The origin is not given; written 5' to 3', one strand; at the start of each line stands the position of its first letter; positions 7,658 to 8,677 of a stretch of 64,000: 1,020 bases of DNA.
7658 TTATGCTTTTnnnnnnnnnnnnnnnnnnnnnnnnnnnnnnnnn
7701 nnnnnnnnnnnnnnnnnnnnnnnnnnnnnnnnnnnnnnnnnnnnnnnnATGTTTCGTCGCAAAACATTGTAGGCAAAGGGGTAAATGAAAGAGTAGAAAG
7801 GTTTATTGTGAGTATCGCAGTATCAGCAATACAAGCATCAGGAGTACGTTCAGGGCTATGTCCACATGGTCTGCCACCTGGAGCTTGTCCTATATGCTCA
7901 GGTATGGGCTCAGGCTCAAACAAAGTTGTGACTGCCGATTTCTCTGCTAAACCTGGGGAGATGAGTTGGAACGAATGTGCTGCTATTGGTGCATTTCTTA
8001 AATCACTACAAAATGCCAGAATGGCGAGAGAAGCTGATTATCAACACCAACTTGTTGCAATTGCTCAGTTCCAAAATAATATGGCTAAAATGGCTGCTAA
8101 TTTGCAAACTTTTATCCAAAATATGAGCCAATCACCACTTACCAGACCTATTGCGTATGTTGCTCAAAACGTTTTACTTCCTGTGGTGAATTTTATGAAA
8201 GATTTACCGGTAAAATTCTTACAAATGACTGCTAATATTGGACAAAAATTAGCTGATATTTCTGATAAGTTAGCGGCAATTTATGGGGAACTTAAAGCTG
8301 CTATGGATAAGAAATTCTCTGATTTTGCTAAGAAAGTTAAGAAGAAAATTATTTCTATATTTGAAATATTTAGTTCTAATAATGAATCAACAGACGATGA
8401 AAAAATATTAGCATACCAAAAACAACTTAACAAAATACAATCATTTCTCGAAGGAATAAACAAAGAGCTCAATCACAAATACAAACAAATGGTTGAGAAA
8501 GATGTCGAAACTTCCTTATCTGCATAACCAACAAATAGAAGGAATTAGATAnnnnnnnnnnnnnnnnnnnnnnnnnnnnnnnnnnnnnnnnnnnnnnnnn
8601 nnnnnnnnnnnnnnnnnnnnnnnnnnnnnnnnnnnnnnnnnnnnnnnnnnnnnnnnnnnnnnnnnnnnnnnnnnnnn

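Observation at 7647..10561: B12-riboswitch-like leader in front of three unrecognisable proteins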

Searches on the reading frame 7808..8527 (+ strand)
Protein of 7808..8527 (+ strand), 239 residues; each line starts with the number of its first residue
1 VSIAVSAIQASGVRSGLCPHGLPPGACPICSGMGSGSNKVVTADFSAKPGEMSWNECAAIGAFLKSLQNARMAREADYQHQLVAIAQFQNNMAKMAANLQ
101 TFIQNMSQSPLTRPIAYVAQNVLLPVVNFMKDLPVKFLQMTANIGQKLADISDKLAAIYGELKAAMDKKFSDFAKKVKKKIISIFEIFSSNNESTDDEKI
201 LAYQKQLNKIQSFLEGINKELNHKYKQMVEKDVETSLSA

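Call 4: search_protein_families(library=pfam, proteins=[window:7808-8527:+], max_evalue=0.1)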
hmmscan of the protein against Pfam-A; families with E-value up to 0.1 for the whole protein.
window:7808-8527:+ (239 aa): 5 families
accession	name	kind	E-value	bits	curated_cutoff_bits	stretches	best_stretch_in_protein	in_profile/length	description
PF04513.17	Baculo_PEP_C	-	0.00047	20.7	38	1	126-222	18-109/140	Baculovirus polyhedron envelope protein, PEP, C terminus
PF06148.17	COG2_N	-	0.0094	16.5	24.3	0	134-166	15-46/75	COG2 N-terminal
PF12495.13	Vip3A_N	-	0.017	15.5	25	0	172-227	14-67/177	Vegetative insecticide protein 3A N terminal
PF13017.12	Maelstrom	-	0.017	15.3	22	0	65-134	38-109/215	piRNA pathway germ-plasm component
PF14331.11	IcmF-related_N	-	0.059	13.1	25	0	55-107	116-167/259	IcmF-related N-terminal domain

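Call 5: search_protein_families(library=ncbifam, proteins=[window:7808-8527:+], max_evalue=0.1)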
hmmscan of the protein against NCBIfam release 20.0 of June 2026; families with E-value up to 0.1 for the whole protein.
window:7808-8527:+ (239 aa): 1 family
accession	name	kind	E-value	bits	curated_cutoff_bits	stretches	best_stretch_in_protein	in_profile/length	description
TIGR04527.1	mycoplas_twoTM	subfamily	0.01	15.5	125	1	87-223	44-172/248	MG_279/MG_280 family protein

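Call 7: find_homologous_proteins(query=window:7808-8527:+)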
Query window:7808-8527:+ (239 aa): 1640 proteins with E <= 0.001 among 2122 candidates; the best 120 are listed.
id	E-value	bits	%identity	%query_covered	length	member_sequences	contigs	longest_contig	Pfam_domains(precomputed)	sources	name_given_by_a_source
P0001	1.5e-150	517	100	100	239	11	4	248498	-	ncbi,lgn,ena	-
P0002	6.5e-122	424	84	94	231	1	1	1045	-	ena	-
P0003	6.3e-118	411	81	94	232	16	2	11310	-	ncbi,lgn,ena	-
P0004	2.0e-117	409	78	98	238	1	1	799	-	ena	-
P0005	2.0e-114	399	81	94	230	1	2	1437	-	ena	-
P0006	1.0e-113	397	77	94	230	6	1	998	-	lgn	-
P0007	1.4e-113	396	80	94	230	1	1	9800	-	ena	-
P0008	1.5e-113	396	82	92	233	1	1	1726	-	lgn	-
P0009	1.6e-113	396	80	94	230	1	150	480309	-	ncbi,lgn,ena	-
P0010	1.8e-113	396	80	94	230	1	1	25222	-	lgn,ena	-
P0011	2.2e-113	396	80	94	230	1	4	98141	-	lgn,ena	-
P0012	2.5e-113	396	80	94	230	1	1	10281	-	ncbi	-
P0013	2.7e-113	395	78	94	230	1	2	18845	-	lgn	-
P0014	3.4e-113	395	80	94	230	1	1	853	-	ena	-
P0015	3.8e-113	395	79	94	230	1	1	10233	-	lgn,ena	-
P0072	1.3e-96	341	68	91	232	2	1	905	PF18570.7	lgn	-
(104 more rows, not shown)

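Call 12: find_related_loci(query=A1, collection=genome_contigs, flank=6000)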
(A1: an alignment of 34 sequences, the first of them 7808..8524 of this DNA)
Query A1 (239 aa) in genome_contigs; peptide patterns used: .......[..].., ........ (x = any residue, [..] = any of these).
241 stretches matched a pattern; 197 encode a relative of the query (tblastn E <= 1e-3); the best 80 are kept; 80 distinct loci.
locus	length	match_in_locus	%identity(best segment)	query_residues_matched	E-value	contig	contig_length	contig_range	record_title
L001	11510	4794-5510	99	1-239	7e-161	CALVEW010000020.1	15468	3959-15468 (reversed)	MAG: Candidatus Gastranaerophilales bacterium isolate BRZ_DL__bin24 genome assembly, contig: BRZ_DL__NODE_5330_length_15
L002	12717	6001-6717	98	1-239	4e-160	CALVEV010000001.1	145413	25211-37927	MAG: Candidatus Gastranaerophilales bacterium isolate E05__bin101 genome assembly, contig: E05__k127_7587111, whole geno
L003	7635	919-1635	99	1-239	3e-160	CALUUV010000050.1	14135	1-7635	MAG: Candidatus Gastranaerophilales bacterium isolate BRZ_SE__bin8 genome assembly, contig: BRZ_SE__NODE_5249_length_141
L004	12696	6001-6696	81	1-225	4e-121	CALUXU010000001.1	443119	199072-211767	MAG: Candidatus Gastranaerophilales bacterium isolate BRZ_DD__bin22 genome assembly, contig: BRZ_DD__NODE_10_length_4431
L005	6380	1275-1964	77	1-225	5e-121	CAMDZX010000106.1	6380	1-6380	MAG: uncultured bacterium isolate SRR11489787_bin.18_metaWRAP_v1.3_MAG genome assembly, contig: ERZ11466701.14055, whole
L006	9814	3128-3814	81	1-229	2e-119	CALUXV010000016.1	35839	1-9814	MAG: Candidatus Gastranaerophilales bacterium isolate BRZ_AK__bin17 genome assembly, contig: BRZ_AK__NODE_1223_length_35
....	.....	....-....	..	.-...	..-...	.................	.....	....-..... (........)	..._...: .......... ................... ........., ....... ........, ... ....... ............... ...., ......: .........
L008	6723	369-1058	64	1-237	2e-96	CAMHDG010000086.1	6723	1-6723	MAG: uncultured bacterium isolate SRR11784292_bin.17_metaWRAP_v1.3_MAG genome assembly, contig: ERZ12202954.11414, whole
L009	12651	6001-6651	66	1-220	1e-96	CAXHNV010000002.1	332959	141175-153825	MAG: uncultured Gastranaerophilales bacterium isolate ena-SAMPLE-TAB-22-03-2024-10:43:23:849-115538 genome assembly, con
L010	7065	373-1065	63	1-234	3e-96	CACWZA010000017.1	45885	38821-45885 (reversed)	uncultured bacterium isolate RUG11040 genome assembly, contig: RUG11040_asm_17, whole genome shotgun sequence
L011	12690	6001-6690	63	1-237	7e-94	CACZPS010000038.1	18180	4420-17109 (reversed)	uncultured bacterium isolate RUG12841 genome assembly, contig: RUG12841_asm_38, whole genome shotgun sequence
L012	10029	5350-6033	61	14-236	4e-93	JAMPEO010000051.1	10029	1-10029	MAG: Candidatus Gastranaerophilales bacterium isolate NALB_7823_10 Scaffold_#51__SCF_051___10029_bp, whole genome shotgu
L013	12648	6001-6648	62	1-218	2e-91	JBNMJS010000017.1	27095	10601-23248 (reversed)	MAG: Cyanobacteriota bacterium isolate CM_BacUBA191.63 k141_535184_length_27095_cov_16.0000, whole genome shotgun sequen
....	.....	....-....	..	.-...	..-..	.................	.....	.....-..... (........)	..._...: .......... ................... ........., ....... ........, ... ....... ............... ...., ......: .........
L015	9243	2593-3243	62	3-218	2e-90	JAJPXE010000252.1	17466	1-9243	MAG: Candidatus Gastranaerophilales bacterium isolate AH.11_8 NODE_494_length_17466_cov_7.727299, whole genome shotgun s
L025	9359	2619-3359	45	5-235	3e-60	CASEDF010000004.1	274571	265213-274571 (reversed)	uncultured bacterium isolate O72_L2_361361_idba_bin.42 genome assembly, contig: O72_L2_361361_idba_bin.42.fa_scaffold_60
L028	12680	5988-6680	44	3-232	5e-59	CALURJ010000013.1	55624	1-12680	MAG: Candidatus Gastranaerophilales bacterium isolate BRZ_BB__bin33 genome assembly, contig: BRZ_BB__NODE_620_length_556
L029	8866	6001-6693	43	3-232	3e-58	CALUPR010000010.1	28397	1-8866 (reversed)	MAG: Candidatus Gastranaerophilales bacterium isolate BRZ_BR__bin61 genome assembly, contig: BRZ_BR__NODE_3185_length_28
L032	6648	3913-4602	45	3-234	2e-57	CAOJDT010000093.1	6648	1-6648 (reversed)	MAG TPA_asm: uncultured bacterium isolate SRR15604541_bin.4_metawrap_v1.3_MAG genome assembly, contig: NODE.2417_length_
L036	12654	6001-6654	47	5-221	7e-57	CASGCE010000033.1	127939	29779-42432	uncultured bacterium isolate SI.B5.metabat-bins.116 genome assembly, contig: SI.B5.metabat-bins.116.fa_k141_378333, whol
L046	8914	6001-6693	47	3-234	8e-56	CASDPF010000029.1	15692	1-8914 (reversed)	uncultured bacterium isolate T5_L3_314314_idba_bin.40 genome assembly, contig: T5_L3_314314_idba_bin.40.fa_scaffold_3375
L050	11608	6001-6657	44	5-223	1e-55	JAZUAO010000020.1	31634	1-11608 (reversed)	MAG: Candidatus Gastranaerophilaceae bacterium isolate T1900045320_YK20190009.MAGScoT_cleanbin_000003 SGB_6344_k141_8699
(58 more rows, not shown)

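Call 22: find_encoding_contigs(protein=window:7808-8527:+, flank=10000, max_places=3)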
Protein window:7808-8527:+ (239 aa): 5 contigs read that carry it; 2 places shown.
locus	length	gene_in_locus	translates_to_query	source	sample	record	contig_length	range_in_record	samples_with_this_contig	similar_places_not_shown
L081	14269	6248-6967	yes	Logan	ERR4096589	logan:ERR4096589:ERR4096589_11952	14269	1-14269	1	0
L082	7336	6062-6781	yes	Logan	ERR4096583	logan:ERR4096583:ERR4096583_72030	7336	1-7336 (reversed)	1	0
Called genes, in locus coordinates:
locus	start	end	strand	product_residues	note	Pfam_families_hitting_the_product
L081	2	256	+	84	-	?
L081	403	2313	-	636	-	-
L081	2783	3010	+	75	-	PF13560:HTH_31 (weak), PF12844:HTH_19, PF13443:HTH_26, PF01381:HTH_3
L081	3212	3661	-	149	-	-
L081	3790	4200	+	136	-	-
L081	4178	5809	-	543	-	-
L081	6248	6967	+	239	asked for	-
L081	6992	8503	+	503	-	-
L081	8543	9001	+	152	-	-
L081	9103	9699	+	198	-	PF06835:LptC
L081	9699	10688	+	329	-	PF03968:LptD_N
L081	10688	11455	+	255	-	PF13424:TPR_12, PF13432:TPR_16, PF14559:TPR_19, PF00515:TPR_1, PF07719:TPR_2, PF13181:TPR_8, PF13432:TPR_16, PF12895:ANAPC3, +27 more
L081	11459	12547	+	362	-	PF02481:DNA_processg_A, PF17782:WHD_DprA (weak)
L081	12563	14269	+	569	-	?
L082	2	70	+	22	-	?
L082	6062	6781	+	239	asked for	-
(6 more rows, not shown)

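Call 27: search_solved_structures(query=A1, max_evalue=10)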
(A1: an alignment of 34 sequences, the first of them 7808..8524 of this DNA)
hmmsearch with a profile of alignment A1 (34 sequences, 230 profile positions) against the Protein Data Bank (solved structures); distinct sequences matched with E-value up to 10: 13.
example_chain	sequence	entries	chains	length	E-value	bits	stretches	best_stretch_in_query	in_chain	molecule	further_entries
1s94_A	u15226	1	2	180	0.052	16.6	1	159-226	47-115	s-syntaxin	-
9hx4_F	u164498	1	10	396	0.33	14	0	151-209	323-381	Apolipoprotein A-IV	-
5j10_A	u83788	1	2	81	0.33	14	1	165-222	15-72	peptide design 2L4HC2_24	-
1br0_A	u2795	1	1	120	0.42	13.7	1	164-224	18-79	PROTEIN (SYNTAXIN 1-A)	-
6r17_A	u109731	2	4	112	0.52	13.4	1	135-217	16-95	Synaptonemal complex central element protein 2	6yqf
6zvh_y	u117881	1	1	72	0.89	12.6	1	161-208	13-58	Cell growth-regulating nucleolar protein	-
1ez3_A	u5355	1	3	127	1.5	11.8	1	164-224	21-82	SYNTAXIN-1A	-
7s00_C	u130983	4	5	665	3.6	10.6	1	121-175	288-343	DNA-directed RNA polymerase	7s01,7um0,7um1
6mdm_I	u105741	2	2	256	3.9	10.5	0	165-224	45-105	Syntaxin-1A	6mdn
7udb_B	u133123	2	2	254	4.5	10.3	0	165-224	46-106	Syntaxin-1A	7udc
4jeu_B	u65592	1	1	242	5.2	10.1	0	164-224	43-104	Syntaxin-1A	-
6ip1_B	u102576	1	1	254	5.9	9.9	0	165-224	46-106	Syntaxin-1A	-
8qae_A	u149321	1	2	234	7.1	9.7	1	135-222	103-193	sc-apCC-6-SLLA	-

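Call 39: predict_structure(alignment_id=A1)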
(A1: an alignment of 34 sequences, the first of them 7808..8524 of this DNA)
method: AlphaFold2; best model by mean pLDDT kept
length: 239 residues; sequences in the alignment: 34
mean_pLDDT: 48.6   pTM: 0.28
mean pLDDT of the five models: 48.6, 48.1, 45.6, 43.0, 37.7
residues with pLDDT >= 90: 0; 70-90: 1; 50-70: 102; < 50: 136
segments of 3 or more residues with pLDDT < 50: 1-18, 20-23, 27-75, 142-175, 177-181, 183-197
pLDDT, mean of each block of 10 residues (from residue 1): 32 39 48 36 38 44 44 50 57 60 65 62 64 58 46 38 41 45 43 46 52 54 53 51
secondary structure, 60 per line:
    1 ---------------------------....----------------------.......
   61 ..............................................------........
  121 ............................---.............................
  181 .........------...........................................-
elements in order: H28-31 H54-106 H113-148 H152-189 H196-238

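Call 58: search_protein_families(library=pfam, proteins=[P0072], max_evalue=0.01)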
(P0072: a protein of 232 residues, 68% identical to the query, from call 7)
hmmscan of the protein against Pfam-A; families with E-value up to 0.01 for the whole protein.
P0072 (232 aa): 2 families
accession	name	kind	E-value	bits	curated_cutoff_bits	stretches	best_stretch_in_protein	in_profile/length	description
PF18570.6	Nup54_57_C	-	1.1e-05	25.4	25.6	1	203-218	10-25/29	NUP57/Nup54 C-terminal domain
PF04513.17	Baculo_PEP_C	-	0.00035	21.1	38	0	126-192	17-86/140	Baculovirus polyhedron envelope protein, PEP, C terminus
